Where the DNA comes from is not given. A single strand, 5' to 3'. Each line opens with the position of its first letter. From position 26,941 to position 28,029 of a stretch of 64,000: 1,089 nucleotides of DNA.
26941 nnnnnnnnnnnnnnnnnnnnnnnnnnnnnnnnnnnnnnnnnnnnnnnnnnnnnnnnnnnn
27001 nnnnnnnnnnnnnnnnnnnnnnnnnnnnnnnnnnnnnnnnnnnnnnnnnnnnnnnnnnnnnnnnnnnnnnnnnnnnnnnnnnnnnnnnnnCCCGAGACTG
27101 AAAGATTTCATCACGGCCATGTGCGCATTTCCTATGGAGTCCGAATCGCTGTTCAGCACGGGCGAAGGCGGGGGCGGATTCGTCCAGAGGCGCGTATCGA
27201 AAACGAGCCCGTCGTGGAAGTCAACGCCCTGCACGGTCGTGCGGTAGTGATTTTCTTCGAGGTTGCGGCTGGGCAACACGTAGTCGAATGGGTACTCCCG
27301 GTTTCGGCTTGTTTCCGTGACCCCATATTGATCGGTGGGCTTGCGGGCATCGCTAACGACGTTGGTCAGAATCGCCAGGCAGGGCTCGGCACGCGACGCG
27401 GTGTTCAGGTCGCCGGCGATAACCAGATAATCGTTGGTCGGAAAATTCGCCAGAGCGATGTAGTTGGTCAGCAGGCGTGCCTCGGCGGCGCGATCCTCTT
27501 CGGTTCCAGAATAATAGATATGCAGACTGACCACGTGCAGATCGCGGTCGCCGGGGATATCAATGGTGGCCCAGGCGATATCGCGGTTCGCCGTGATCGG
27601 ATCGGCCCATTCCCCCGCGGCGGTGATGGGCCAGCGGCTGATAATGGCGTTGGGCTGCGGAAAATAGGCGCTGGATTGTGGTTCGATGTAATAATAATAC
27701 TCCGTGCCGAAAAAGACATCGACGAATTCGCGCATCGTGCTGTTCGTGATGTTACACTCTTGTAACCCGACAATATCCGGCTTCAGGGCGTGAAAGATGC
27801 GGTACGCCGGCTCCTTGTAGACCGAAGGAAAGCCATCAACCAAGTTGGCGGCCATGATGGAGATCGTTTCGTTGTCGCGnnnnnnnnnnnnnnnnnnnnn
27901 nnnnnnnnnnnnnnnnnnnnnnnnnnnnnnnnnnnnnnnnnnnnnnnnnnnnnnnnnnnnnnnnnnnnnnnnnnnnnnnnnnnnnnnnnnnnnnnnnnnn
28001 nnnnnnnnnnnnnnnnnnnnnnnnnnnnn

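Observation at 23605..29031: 1808-aa secreted giant protein with four lamin-tail domains, Ig-like repeats, Calx-beta and an EEP nuclease/phosphatase domain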

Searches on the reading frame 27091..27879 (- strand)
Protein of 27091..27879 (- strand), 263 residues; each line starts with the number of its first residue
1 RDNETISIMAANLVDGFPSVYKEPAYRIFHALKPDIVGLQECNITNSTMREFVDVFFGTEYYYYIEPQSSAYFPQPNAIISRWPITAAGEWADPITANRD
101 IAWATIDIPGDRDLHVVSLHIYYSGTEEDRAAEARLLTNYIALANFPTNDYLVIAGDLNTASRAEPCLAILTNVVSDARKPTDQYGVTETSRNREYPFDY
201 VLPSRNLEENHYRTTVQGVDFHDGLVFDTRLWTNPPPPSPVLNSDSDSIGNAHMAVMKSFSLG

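Call 6: search_protein_families(library=pfam, proteins=[window:27091-27879:-], max_evalue=10)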
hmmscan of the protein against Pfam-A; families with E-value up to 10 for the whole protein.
seq(263 aa): 1 family
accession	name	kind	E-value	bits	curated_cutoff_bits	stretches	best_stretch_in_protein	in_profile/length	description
PF03372.29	Exo_endo_phos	-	1e-12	48.7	24.5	1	28-208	25-207/225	Endonuclease/Exonuclease/phosphatase family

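Call 8: search_solved_structures(query=window:27091-27879:-, max_evalue=10, show_alignments=3)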
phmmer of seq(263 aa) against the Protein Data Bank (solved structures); distinct sequences matched with E-value up to 10: 3.
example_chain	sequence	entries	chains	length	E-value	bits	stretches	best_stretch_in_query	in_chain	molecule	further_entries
7cne_A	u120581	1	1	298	0.0092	18.5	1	79-172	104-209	Sphingomyelinase C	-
2uyr_X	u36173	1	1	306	0.019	17.5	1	77-160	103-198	SPHINGOMYELINASE C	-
2ddr_A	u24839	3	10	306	0.021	17.4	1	77-160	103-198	Sphingomyelin phosphodiesterase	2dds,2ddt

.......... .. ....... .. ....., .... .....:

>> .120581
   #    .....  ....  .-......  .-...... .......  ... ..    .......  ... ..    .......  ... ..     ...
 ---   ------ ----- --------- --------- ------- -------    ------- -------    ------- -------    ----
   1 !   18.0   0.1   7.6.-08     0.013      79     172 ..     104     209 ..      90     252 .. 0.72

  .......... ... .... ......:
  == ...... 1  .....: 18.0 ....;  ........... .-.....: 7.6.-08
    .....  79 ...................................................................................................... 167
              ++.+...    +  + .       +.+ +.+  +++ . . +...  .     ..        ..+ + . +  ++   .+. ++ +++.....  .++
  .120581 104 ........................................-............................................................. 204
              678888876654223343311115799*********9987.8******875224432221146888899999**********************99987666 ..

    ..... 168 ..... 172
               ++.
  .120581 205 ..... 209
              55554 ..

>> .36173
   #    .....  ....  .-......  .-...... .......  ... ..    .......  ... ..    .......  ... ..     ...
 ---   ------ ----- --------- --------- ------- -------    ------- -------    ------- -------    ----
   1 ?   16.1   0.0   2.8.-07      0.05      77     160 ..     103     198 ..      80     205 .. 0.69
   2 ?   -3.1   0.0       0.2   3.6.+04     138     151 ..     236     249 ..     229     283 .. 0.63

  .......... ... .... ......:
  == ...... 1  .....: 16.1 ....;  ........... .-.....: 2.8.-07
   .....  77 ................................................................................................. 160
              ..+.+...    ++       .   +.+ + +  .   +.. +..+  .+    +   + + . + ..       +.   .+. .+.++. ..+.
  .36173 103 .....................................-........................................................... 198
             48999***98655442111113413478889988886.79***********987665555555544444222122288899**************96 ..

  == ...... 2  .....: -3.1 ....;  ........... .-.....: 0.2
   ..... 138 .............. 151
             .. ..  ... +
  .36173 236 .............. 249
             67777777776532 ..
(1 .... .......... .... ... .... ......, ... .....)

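Call 31: find_homologous_proteins(query=window:27094-27870:-, max_evalue=0.00001)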
Query window:27094-27870:- (259 aa): 230 proteins with E <= 0.00001 among 526 candidates; the best 120 are listed.
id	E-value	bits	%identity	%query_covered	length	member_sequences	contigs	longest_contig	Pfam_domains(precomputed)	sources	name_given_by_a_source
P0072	1.0e-74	269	52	100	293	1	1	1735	PF03372.30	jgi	jgi:endonuclease/exonuclease/phosphatase family metal-dependent hydrolase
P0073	6.5e-74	267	51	99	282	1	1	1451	PF03372.30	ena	-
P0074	4.7e-73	264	52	99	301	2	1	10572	PF03372.30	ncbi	-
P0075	9.1e-70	253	48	99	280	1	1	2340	PF03372.30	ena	-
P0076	1.1e-68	249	48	100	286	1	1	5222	PF03372.30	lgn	-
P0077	3.9e-67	244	49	100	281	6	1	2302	PF03372.30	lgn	-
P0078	8.2e-65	237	48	98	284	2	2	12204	PF03372.30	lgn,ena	-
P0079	3.5e-64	235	48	100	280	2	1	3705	PF03372.30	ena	-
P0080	3.9e-64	235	46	100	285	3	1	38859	PF03372.30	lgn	-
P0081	1.7e-63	232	46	100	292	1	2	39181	PF03372.30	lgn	-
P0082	5.5e-63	231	45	100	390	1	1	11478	PF03372.30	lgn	-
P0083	4.3e-62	228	47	100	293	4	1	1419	PF03372.30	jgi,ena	-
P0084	4.4e-62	228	45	100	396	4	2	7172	PF03372.30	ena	-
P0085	6.6e-61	224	46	99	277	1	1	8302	PF03372.30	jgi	jgi:endonuclease/exonuclease/phosphatase family metal-dependent hydrolase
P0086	7.2e-61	224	46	100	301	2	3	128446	PF03372.30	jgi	jgi:endonuclease/exonuclease/phosphatase family metal-dependent hydrolase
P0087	4.0e-60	221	44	100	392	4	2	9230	PF03160.21,PF03372.30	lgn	-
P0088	7.5e-60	220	46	99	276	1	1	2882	PF03372.30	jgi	jgi:endonuclease/exonuclease/phosphatase family metal-dependent hydrolase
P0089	1.0e-59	220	44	99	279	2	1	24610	PF03372.30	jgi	jgi:endonuclease/exonuclease/phosphatase family metal-dependent hydrolase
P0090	1.2e-58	217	45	98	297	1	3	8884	PF03372.30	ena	-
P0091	1.5e-58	216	44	99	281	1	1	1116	PF03372.30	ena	-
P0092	3.0e-58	215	43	100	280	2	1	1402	PF03372.30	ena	-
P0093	4.6e-58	215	44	99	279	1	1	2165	PF03372.30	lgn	-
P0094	5.8e-58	214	44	100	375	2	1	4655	PF03372.30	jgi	-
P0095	9.5e-58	214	44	100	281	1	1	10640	PF03372.30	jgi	jgi:endonuclease/exonuclease/phosphatase family metal-dependent hydrolase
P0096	2.3e-57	212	43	99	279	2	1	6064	PF03372.30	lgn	-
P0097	2.3e-57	212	44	100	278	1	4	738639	PF03372.30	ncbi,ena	-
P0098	3.6e-57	212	45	99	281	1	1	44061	PF03372.30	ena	-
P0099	4.5e-57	211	44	100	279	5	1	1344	PF03372.30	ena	-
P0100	7.2e-57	211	47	99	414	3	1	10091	PF03372.30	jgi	jgi:endonuclease/exonuclease/phosphatase family metal-dependent hydrolase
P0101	1.3e-56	210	46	99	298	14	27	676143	PF03372.30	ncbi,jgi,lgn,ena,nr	ncbi:MAG: hypothetical protein BWY12_01893 [candidate division BRC1 bacterium ADurb.Bin183]|jgi:endo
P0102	2.1e-56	209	43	100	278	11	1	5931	PF03372.30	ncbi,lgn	-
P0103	2.6e-56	209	43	100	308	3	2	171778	PF03372.30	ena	-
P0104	4.2e-56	208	44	100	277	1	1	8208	PF03372.30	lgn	-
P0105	4.4e-56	208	45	99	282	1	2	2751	PF03372.30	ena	-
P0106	5.3e-56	208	43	100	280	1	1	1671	PF03372.30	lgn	-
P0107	1.0e-55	207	45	99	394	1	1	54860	PF03372.30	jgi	jgi:endonuclease/exonuclease/phosphatase family metal-dependent hydrolase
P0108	4.0e-55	205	43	100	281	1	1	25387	PF03372.30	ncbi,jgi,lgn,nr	ncbi:MAG: endonuclease/exonuclease/phosphatase family protein [Verrucomicrobiota bacterium]|jgi:endo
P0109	4.1e-55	205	45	100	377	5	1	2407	PF03372.30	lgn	-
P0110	8.2e-55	204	44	100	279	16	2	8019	PF03372.30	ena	-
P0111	1.1e-54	203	43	100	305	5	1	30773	PF03372.30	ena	-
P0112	1.4e-54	203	44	99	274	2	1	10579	PF03372.30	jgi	-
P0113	2.9e-54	202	42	100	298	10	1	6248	PF03372.30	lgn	-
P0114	3.1e-54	202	42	100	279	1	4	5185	PF03372.30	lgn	-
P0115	4.2e-54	202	42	100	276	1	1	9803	PF03372.30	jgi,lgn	jgi:endonuclease/exonuclease/phosphatase family metal-dependent hydrolase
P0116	4.5e-54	202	43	100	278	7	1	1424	PF03372.30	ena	-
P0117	4.9e-54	201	46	99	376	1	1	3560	PF03372.30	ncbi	-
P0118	6.1e-54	201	42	100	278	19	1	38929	PF03372.30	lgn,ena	-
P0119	9.5e-54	200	43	100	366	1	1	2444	PF03372.30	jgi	jgi:endonuclease/exonuclease/phosphatase family metal-dependent hydrolase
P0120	1.2e-53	200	45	100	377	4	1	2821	PF03372.30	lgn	-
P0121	1.5e-53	200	44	100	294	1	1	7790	PF03372.30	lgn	-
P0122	3.2e-53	199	43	99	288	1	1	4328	PF03372.30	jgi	-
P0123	3.3e-53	199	45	100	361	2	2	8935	PF03372.30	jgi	jgi:endonuclease/exonuclease/phosphatase family metal-dependent hydrolase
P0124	3.3e-53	199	42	99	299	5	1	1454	PF03372.30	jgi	-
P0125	3.5e-53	199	42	100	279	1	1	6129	PF03372.30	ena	-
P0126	7.3e-53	198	43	100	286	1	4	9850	PF03372.30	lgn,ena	-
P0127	7.7e-53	198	41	100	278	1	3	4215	PF03372.30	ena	-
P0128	8.8e-53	197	41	99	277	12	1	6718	PF03372.30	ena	-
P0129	8.9e-53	197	41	99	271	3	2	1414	PF03372.30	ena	-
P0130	1.0e-52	197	41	99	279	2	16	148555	PF03372.30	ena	-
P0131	1.4e-52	197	42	99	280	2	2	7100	PF03372.30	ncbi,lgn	-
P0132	1.9e-52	196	41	99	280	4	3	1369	PF03372.30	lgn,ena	-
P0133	2.1e-52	196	43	100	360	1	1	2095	PF03372.30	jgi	jgi:endonuclease/exonuclease/phosphatase family metal-dependent hydrolase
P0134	3.7e-52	195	42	100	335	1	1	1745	PF03372.30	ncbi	ncbi:MAG: endonuclease/exonuclease/phosphatase family protein, partial [Limisphaerales bacterium]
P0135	4.4e-52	195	42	100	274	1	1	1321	PF03372.30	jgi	jgi:endonuclease/exonuclease/phosphatase family metal-dependent hydrolase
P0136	4.5e-52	195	42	100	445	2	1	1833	PF03372.30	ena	-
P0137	5.1e-52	195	44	99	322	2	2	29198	PF03372.30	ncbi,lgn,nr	ncbi:MAG: endonuclease/exonuclease/phosphatase family protein [Deltaproteobacteria bacterium]|nr:MAG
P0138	7.9e-52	194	44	99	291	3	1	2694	PF03372.30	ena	-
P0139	8.2e-52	194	42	100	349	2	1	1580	PF03372.30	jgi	-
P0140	9.0e-52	194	43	100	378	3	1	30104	PF03372.30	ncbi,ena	-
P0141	1.1e-51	194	44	99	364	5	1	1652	PF03372.30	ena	-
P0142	1.2e-51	194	44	99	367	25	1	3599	PF03372.30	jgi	jgi:endonuclease/exonuclease/phosphatase family metal-dependent hydrolase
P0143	1.3e-51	193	42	100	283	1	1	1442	PF03372.30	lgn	-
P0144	2.0e-51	193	44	99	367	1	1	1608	PF03372.30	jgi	jgi:endonuclease/exonuclease/phosphatase family metal-dependent hydrolase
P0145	2.2e-51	193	45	99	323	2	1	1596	PF03372.30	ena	-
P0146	4.1e-51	192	40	100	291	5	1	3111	PF03372.30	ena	-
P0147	5.6e-51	191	43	100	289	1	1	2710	PF03372.30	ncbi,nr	ncbi:endonuclease/exonuclease/phosphatase family protein, partial [bacterium]|nr:endonuclease/exonuc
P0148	9.6e-51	191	42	99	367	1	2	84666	PF03372.30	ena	-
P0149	1.0e-50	191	40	100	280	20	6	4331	PF03372.30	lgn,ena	-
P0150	1.1e-50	190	42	100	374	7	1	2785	PF03372.30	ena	-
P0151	1.2e-50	190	42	99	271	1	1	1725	PF03372.30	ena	-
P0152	1.3e-50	190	40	100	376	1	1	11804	PF03372.30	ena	-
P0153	1.4e-50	190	43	98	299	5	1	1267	PF03372.30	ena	-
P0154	1.4e-50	190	40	100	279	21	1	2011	PF03372.30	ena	-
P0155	1.6e-50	190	40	99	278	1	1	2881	PF03372.30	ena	-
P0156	1.6e-50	190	41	100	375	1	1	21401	PF03372.30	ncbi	-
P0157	1.7e-50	190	42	98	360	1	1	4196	PF03372.30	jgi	jgi:endonuclease/exonuclease/phosphatase family metal-dependent hydrolase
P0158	1.9e-50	190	41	99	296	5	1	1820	PF03372.30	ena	-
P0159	2.4e-50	189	45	99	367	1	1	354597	PF03372.30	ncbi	-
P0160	2.6e-50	189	41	99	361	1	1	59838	PF03372.30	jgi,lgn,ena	-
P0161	2.9e-50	189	40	100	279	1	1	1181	PF03372.30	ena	-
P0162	3.1e-50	189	44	100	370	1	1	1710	PF03372.30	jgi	-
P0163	3.3e-50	189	42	99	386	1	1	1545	PF03372.30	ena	-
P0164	3.9e-50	189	40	99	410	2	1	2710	PF03372.30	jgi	jgi:endonuclease/exonuclease/phosphatase family metal-dependent hydrolase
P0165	4.3e-50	188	40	100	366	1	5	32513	PF03372.30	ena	-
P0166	5.1e-50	188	42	100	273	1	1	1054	PF03372.30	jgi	jgi:endonuclease/exonuclease/phosphatase family metal-dependent hydrolase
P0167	6.2e-50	188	44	99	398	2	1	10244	PF04151.22,PF03372.30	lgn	-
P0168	6.8e-50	188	40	100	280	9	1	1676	PF03372.30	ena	-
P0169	7.0e-50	188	41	100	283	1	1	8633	PF03372.30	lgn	-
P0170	7.2e-50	188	40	99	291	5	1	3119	PF03372.30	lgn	-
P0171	7.3e-50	188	40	97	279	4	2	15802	PF03372.30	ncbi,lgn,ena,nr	ncbi:MAG: hypothetical protein GX803_03875 [Lentisphaerae bacterium]|nr:hypothetical protein [Lentis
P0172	9.3e-50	187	40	100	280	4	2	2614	PF03372.30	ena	-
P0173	9.9e-50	187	41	98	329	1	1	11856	PF03372.30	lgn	-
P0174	1.1e-49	187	45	100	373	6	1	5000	PF03372.30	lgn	-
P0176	1.3e-49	187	43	99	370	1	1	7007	PF03372.30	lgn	-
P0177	1.5e-49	187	43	98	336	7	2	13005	PF03372.30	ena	-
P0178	1.9e-49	186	39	100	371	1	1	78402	PF03372.30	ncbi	-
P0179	1.9e-49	186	43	100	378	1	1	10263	PF03372.30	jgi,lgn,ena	-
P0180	2.0e-49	186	41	99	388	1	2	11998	PF03372.30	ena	-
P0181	3.1e-49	186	44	98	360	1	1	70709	PF13927.13,PF03372.30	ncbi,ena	-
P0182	3.4e-49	186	39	100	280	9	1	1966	PF03372.30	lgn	-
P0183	3.8e-49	185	39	100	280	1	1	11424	PF03372.30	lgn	-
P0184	4.0e-49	185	38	99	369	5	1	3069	PF03372.30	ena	-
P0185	4.5e-49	185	39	99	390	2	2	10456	PF03372.30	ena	-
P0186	6.0e-49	185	44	99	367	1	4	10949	PF03372.30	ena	-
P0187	6.2e-49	185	41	99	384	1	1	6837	PF03372.30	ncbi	-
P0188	6.7e-49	185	39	100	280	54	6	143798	PF03372.30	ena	-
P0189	8.0e-49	184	41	100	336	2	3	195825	PF03372.30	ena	-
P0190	9.6e-49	184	42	99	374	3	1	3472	PF03372.30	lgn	-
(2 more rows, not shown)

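Call 44: predict_structure(alignment_id=A2)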
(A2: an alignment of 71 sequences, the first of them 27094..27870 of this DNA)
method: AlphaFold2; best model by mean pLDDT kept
length: 259 residues; sequences in the alignment: 71
mean_pLDDT: 92.0   pTM: 0.92
mean pLDDT of the five models: 92.0, 91.4, 91.3, 91.1, 90.8
residues with pLDDT >= 90: 202; 70-90: 46; 50-70: 8; < 50: 3
segments of 3 or more residues with pLDDT < 50: none
pLDDT, mean of each block of 10 residues (from residue 1): 96 84 94 96 92 96 84 96 97 93 97 95 91 98 97 92 95 96 70 82 98 96 92 93 74 96
secondary structure, 60 per line:
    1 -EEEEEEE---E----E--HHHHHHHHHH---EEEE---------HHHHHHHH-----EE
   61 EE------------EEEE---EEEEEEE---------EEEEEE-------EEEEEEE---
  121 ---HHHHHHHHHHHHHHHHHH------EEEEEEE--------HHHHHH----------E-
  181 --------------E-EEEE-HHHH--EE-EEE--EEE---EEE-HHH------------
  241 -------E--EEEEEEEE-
elements in order: E2-8 H20-29 E33-36 H46-53 E59-62 E75-78 E82-88 E98-103 E111-117 H124-141 E148-154 H163-168 E197-200 H202-205 E211-213 E216-218 E222-224 E251-258

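Call 48: fold_search(model_id=the predicted structure, library=pdb)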
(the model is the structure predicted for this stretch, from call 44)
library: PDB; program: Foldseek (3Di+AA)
matches with E <= 10: 614; with E <= 0.001: 201
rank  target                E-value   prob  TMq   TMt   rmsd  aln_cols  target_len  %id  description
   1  2uyr                  1.5e-11  1.00  0.59  0.52   9.1       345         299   17  Crystal structure of Bacillus cereus sphingomyelinase mutant :N57A (released 2008-05-27)
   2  3i5v_A                2.5e-11  1.00  0.60  0.55   7.3       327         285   14  Crystal structure of beta toxin 275-280 from Staphylococcus aureus (released 2010-08-11)
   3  3i5v_C                3.2e-11  1.00  0.59  0.54   8.1       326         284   14  Crystal structure of beta toxin 275-280 from Staphylococcus aureus (released 2010-08-11)
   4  7kiu_A                5.2e-11  1.00  0.63  0.62   5.3       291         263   12  Structure of recombinant human DNase1L3 in complex with Mg2+ (released 2021-12-01)
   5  2ddr_B                6.2e-11  1.00  0.59  0.53   9.2       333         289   16  Crystal structure of sphingomyelinase from Bacillus cereus with calcium ion (released 2006-05-02)
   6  2ddt_B                8.4e-11  1.00  0.59  0.54   8.7       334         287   17  Crystal structure of sphingomyelinase from Bacillus cereus with magnesium ion (released 2006-05-02)
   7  2ddt_A                1.0e-10  1.00  0.59  0.54   8.7       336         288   17  Crystal structure of sphingomyelinase from Bacillus cereus with magnesium ion (released 2006-05-02)
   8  3mpr_C                1.1e-10  1.00  0.60  0.56   7.6       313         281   13  Crystal Structure of endonuclease/exonuclease/phosphatase family protein from Bacteroides thetaiotaomicron, Northeast  (released 2010-05-26)
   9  2ddr_A                1.1e-10  1.00  0.59  0.54   8.9       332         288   16  Crystal structure of sphingomyelinase from Bacillus cereus with calcium ion (released 2006-05-02)
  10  4ruw                  1.6e-10  1.00  0.58  0.41   6.5       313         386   19  The crystal structure of endonuclease/exonuclease/phosphatase from Beutenbergia cavernae DSM 12333 (released 2014-12-24)
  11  3teb_B                1.8e-10  1.00  0.65  0.64   4.9       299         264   14  endonuclease/exonuclease/phosphatase family protein from Leptotrichia buccalis C-1013-b (released 2011-08-31)
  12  2ddr_C                1.8e-10  1.00  0.57  0.51   8.8       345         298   15  Crystal structure of sphingomyelinase from Bacillus cereus with calcium ion (released 2006-05-02)
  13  2dds_A                2.2e-10  1.00  0.59  0.52   8.7       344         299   17  Crystal structure of sphingomyelinase from Bacillus cereus with cobalt ion (released 2006-05-02)
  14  3mpr_D                2.7e-10  1.00  0.61  0.58   8.0       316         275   12  Crystal Structure of endonuclease/exonuclease/phosphatase family protein from Bacteroides thetaiotaomicron, Northeast  (released 2010-05-26)
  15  2dds_D                2.7e-10  1.00  0.58  0.52   9.2       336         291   17  Crystal structure of sphingomyelinase from Bacillus cereus with cobalt ion (released 2006-05-02)
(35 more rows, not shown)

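Call 51: find_encoding_contigs(protein=P0097, flank=6000, max_places=1)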
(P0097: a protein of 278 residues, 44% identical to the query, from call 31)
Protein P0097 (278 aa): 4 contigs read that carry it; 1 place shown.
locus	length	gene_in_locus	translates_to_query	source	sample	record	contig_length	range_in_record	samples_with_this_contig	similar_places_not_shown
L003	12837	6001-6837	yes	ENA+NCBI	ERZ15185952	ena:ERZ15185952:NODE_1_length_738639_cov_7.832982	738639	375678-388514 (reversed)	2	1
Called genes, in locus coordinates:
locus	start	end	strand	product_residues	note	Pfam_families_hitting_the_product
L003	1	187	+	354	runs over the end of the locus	PF01384:PHO4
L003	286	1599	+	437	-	PF09925:DUF2157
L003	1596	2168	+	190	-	PF14345:GDYXXLXY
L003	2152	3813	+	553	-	PF07603:Lcl_C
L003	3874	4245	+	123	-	PF01042:Ribonuc_L-PSP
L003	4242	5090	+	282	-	PF01026:TatD_DNase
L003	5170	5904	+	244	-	PF01040:UbiA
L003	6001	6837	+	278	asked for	PF03372:Exo_endo_phos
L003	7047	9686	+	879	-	PF01411:tRNA-synt_2c, PF07973:tRNA_SAD, PF02272:DHHA1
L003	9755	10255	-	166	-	PF04138:GtrA_DPMS_TM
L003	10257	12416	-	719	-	PF27167:HTH_GRAD, PF03449:GreA_GreB_N, PF01272:GreA_GreB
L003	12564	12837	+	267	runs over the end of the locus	PF25084:LbH_EIF2B (faint), PF25087:GMPPB_C (weak), PF00132:Hexapep (weak), PF13720:Acetyltransf_11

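Call 52: find_encoding_contigs(protein=P0101, flank=6000, max_places=2)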
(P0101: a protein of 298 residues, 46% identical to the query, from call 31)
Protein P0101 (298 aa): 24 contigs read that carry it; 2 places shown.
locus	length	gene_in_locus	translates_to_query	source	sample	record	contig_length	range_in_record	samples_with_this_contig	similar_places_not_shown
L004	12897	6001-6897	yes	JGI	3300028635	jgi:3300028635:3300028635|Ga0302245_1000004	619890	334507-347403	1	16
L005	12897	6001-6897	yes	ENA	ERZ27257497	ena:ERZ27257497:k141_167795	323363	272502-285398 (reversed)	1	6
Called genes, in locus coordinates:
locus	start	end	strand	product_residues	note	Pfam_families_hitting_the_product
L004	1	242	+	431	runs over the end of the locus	PF00072:Response_reg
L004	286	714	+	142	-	PF03652:RuvX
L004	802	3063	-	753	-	-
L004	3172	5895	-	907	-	PF00133:tRNA-synt_1, PF01406:tRNA-synt_1e (faint), PF09334:tRNA-synt_1g, PF13603:tRNA-synt_1_2, PF00133:tRNA-synt_1, PF08264:Anticodon_1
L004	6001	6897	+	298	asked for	PF03372:Exo_endo_phos (weak)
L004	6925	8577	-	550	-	PF06826:Asp-Al_Ex, PF02080:TrkA_C, PF06826:Asp-Al_Ex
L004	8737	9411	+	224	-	PF04307:YdjM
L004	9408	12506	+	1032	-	PF01055:Glyco_hydro_31_2nd, PF21365:Glyco_hydro_31_3rd, PF17137:DUF5110 (weak)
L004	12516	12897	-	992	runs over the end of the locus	PF00497:SBP_bac_3, PF00989:PAS, PF08448:PAS_4, PF13426:PAS_9, PF00989:PAS, PF08447:PAS_3, PF08448:PAS_4, PF13426:PAS_9, +3 more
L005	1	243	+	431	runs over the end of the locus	PF00072:Response_reg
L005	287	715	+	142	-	PF03652:RuvX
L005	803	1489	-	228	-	PF13240:Zn_Ribbon_1 (weak)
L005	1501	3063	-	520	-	-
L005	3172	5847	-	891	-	PF00133:tRNA-synt_1, PF01406:tRNA-synt_1e (faint), PF09334:tRNA-synt_1g, PF13603:tRNA-synt_1_2, PF00133:tRNA-synt_1, PF08264:Anticodon_1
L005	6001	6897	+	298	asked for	PF03372:Exo_endo_phos (weak)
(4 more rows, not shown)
